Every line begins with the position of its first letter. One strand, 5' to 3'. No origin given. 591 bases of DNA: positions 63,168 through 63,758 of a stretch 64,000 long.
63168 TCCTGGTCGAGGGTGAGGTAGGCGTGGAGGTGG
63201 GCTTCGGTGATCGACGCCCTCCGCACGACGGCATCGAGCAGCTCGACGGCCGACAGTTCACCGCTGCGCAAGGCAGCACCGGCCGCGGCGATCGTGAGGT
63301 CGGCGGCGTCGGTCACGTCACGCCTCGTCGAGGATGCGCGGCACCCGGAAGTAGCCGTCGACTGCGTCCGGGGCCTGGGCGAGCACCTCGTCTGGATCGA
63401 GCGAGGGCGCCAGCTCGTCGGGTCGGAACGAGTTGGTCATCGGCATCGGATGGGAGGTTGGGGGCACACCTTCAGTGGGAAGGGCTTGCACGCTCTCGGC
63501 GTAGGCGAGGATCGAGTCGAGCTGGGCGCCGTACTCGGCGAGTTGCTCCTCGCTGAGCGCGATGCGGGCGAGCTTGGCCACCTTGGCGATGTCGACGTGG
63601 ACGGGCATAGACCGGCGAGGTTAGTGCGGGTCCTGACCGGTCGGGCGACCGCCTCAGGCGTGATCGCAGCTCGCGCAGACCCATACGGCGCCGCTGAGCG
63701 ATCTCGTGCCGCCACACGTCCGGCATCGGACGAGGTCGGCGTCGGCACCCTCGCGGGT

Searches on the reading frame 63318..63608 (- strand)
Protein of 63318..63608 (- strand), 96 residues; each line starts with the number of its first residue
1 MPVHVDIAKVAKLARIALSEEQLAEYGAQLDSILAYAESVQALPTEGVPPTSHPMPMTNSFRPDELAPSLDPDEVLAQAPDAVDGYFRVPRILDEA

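Call 26: find_encoding_contigs(protein=window:63318-63608:-, flank=10000, max_places=3)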
Protein window:63318-63608:- (96 aa): 1 contig read that carries it; 1 place shown.
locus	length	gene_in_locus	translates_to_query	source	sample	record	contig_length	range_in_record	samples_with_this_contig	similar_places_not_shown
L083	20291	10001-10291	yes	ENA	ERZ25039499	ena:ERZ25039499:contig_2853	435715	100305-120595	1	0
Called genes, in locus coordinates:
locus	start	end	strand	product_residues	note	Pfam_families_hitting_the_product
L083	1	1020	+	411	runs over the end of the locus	PF01653:DNA_ligase_aden, PF03120:OB_DNA_ligase, PF03119:DNA_ligase_ZBD (weak), PF00633:HHH (faint), PF12826:HHH_2, PF14520:HHH_5 (weak), PF00533:BRCT, PF12738:PTCB-BRCT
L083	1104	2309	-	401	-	PF01436:NHL (faint)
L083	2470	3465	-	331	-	PF07885:Ion_trans_2, PF02254:TrkA_N, PF02080:TrkA_C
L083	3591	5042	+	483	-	PF00083:Sugar_tr (weak), PF07690:MFS_1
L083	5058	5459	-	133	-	-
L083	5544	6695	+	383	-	PF00155:Aminotran_1_2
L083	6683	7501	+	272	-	PF14805:THDPS_N_2, PF00132:Hexapep (weak), PF14602:Hexapep_2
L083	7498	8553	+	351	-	PF01546:Peptidase_M20, PF07687:M20_dimer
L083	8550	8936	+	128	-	-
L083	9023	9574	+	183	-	PF00857:Isochorismatase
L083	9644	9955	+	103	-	-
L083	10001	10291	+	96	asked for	PF02686:GatC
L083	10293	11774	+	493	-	PF01425:Amidase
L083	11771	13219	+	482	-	PF02934:GatB_N, PF02637:GatB_Yqey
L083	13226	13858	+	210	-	PF00702:Hydrolase, PF12710:HAD (weak), PF13419:HAD_2, PF13242:Hydrolase_like (weak)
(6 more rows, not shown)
